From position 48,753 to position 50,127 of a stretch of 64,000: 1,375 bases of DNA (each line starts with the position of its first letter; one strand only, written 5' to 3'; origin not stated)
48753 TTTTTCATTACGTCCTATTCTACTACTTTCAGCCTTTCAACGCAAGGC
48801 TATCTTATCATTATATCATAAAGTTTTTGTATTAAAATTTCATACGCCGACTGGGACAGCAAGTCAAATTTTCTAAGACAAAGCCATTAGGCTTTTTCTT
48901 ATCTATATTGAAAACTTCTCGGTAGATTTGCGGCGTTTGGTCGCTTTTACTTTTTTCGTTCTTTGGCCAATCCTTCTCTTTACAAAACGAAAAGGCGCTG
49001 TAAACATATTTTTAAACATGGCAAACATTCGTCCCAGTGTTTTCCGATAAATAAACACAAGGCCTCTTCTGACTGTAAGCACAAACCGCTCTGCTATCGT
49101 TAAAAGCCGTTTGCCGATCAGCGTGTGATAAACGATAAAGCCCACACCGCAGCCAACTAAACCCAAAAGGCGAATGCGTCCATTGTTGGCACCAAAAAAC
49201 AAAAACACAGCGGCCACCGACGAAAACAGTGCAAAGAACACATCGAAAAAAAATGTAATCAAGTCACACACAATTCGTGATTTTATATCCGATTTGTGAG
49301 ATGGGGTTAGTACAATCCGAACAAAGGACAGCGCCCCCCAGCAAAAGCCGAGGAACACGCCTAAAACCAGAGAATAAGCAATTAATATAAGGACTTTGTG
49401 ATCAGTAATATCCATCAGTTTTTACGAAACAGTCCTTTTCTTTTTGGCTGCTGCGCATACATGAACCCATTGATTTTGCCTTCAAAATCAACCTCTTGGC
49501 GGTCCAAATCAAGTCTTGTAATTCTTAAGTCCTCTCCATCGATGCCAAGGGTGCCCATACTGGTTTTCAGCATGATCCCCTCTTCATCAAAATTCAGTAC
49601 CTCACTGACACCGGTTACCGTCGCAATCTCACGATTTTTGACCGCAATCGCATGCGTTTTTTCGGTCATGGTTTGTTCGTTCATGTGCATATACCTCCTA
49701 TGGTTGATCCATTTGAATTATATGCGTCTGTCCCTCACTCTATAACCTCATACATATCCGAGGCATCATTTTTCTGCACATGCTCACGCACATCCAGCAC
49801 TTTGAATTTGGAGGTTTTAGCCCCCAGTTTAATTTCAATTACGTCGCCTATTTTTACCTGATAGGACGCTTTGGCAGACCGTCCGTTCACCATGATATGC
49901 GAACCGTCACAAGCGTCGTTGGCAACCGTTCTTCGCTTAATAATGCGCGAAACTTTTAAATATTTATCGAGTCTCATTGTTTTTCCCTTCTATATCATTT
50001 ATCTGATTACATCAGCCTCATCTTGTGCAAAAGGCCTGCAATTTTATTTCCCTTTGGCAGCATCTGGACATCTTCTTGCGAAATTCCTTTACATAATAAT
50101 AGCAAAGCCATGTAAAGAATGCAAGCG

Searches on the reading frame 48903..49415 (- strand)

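Call 87: search_protein_families(library=pfam, proteins=[window:48903-49415:-], max_evalue=0.01)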
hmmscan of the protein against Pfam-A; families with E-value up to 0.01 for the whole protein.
window:48903-49415:- (170 aa): 2 families
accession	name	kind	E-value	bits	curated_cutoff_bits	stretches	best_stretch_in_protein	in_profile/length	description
PF09578.15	Spore_YabQ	-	1.2e-07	32.2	27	1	13-101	2-79/79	Spore cortex protein YabQ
PF06398.17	Pex24p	-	0.0063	16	26.8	1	59-150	146-213/358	Integral peroxisomal membrane peroxin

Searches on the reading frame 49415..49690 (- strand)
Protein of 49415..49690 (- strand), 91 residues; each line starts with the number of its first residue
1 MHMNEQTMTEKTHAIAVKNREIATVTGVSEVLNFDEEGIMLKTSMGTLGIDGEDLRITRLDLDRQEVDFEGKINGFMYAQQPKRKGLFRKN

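Call 77: find_encoding_contigs(protein=window:49415-49690:-, flank=4000, max_places=8)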
Protein window:49415-49690:- (91 aa): no gene with exactly this product is on record in the collection.

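Call 87: search_protein_families(library=pfam, proteins=[window:49415-49690:-], max_evalue=0.01)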
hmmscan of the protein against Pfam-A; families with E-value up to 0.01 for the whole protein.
window:49415-49690:- (91 aa): 1 family
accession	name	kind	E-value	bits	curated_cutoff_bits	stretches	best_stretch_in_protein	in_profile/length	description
PF07873.16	YabP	-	4.2e-17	62.1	27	1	13-78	1-64/64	YabP family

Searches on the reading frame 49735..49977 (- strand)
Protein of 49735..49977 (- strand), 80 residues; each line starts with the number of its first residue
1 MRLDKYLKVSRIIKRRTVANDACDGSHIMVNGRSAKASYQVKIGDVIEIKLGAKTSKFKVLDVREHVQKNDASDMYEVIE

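Call 79: find_encoding_contigs(protein=window:49735-49977:-, flank=4000, max_places=8)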
Protein window:49735-49977:- (80 aa): no gene with exactly this product is on record in the collection.
